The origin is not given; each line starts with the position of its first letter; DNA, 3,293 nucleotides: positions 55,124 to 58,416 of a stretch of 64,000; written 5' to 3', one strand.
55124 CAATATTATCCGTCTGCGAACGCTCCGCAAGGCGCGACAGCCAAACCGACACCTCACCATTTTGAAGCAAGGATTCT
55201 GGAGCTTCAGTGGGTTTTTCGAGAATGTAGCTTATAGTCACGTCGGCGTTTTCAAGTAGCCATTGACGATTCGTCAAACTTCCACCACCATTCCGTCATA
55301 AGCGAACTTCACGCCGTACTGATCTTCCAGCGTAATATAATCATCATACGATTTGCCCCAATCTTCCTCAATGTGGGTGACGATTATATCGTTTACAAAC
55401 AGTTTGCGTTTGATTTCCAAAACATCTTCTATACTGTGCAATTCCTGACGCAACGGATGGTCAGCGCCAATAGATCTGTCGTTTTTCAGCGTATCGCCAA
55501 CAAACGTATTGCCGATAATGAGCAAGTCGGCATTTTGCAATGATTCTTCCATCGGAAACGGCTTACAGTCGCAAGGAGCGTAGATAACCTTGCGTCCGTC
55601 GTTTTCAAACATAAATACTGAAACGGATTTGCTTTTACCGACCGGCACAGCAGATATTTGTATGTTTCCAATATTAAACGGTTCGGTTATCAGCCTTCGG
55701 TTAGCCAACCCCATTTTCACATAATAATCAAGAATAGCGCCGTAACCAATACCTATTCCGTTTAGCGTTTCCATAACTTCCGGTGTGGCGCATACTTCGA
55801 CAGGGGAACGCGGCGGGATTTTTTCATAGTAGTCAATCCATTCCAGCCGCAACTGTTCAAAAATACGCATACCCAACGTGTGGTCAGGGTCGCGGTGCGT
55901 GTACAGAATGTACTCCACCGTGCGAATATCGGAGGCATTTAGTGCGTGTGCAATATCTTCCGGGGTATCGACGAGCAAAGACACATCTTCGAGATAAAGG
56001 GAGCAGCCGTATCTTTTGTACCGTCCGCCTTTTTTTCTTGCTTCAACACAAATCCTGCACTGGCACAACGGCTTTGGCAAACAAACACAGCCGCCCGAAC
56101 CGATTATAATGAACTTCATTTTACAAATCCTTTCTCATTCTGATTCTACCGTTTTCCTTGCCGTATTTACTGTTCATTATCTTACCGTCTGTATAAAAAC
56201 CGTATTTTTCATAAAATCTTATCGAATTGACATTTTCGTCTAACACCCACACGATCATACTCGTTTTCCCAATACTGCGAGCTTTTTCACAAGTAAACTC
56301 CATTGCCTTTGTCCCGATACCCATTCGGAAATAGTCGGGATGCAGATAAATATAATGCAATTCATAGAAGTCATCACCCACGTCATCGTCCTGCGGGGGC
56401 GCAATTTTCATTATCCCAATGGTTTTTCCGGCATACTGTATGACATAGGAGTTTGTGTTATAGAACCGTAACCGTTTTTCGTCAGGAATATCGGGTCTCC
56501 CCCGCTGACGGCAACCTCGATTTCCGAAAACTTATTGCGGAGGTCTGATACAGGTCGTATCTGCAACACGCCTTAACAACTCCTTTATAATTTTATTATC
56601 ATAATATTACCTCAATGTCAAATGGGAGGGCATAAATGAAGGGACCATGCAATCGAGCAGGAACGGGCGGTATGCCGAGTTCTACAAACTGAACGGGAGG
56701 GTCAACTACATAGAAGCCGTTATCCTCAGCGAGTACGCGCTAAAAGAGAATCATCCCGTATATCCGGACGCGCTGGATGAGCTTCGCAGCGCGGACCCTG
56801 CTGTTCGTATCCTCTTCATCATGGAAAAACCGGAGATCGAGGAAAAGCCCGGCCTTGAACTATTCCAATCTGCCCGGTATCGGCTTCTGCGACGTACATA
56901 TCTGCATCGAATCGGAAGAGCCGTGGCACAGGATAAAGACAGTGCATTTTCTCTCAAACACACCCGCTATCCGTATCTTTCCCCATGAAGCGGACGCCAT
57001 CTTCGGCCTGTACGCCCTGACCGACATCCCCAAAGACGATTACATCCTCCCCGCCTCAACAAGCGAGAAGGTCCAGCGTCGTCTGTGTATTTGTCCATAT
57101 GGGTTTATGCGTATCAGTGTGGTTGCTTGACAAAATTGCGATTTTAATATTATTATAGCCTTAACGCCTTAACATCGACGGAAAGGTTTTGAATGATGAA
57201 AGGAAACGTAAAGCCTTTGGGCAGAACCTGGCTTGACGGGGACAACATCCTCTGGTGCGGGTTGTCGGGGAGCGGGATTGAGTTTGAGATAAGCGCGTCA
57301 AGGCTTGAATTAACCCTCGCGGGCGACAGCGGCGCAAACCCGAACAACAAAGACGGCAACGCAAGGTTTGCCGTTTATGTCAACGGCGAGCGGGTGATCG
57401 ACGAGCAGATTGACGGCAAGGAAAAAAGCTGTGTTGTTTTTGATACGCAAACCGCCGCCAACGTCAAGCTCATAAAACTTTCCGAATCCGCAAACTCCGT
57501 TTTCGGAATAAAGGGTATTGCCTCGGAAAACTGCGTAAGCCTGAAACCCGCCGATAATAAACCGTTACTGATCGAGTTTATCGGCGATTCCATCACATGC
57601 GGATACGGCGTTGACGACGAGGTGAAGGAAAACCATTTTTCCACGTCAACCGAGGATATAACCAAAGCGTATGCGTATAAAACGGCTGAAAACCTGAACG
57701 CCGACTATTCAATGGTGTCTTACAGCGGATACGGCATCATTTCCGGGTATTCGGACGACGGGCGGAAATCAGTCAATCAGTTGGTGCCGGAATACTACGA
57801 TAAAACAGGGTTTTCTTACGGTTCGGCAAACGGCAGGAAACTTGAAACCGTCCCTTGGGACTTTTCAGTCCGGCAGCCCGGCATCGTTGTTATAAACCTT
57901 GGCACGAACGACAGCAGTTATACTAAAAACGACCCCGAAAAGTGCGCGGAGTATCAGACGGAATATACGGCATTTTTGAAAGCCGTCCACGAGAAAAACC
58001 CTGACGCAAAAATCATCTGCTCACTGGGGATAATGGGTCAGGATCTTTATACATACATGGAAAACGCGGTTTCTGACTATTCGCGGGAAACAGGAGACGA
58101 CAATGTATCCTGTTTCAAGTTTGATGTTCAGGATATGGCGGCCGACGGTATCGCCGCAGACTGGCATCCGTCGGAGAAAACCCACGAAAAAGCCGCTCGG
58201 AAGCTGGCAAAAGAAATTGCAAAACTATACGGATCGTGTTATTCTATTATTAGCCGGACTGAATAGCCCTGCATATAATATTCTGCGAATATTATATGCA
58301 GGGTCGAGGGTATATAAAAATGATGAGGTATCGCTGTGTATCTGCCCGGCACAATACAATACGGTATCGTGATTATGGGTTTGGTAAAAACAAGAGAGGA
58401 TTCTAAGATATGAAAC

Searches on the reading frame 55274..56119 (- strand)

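Call 18: search_protein_families(library=pfam, proteins=[window:55274-56119:-], max_evalue=0.001)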
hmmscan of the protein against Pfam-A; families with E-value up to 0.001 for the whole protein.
window:55274-56119:- (281 aa): 1 family
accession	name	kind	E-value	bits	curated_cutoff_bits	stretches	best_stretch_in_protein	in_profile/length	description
PF12706.13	Lactamase_B_2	-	6.1e-11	42.7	27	1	49-250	4-200/200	Beta-lactamase superfamily domain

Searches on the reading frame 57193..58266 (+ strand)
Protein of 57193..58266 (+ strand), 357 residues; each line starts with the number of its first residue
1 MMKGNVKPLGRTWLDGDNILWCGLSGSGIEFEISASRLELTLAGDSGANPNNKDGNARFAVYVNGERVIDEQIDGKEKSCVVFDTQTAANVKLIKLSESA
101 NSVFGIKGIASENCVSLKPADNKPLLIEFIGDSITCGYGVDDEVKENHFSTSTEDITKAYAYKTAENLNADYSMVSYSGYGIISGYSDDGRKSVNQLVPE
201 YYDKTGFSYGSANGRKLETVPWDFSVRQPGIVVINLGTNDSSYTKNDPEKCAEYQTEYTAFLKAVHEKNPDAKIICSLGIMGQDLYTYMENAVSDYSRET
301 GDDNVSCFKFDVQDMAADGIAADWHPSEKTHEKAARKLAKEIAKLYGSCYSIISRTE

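Call 18: search_protein_families(library=pfam, proteins=[window:57193-58266:+], max_evalue=0.001)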
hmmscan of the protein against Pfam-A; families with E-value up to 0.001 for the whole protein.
window:57193-58266:+ (357 aa): 3 families
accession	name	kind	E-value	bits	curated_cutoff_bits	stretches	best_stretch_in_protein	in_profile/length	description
PF13472.12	Lipase_GDSL_2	-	5.5e-15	56.8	32.9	1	129-332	1-177/178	GDSL-like Lipase/Acylhydrolase family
PF00657.28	Lipase_GDSL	-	1e-14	55.7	23.6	1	127-337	1-207/208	GDSL-like Lipase/Acylhydrolase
PF17996.7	CE2_N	-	2.5e-13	50.5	27.9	1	10-112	3-99/108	Carbohydrate esterase 2 N-terminal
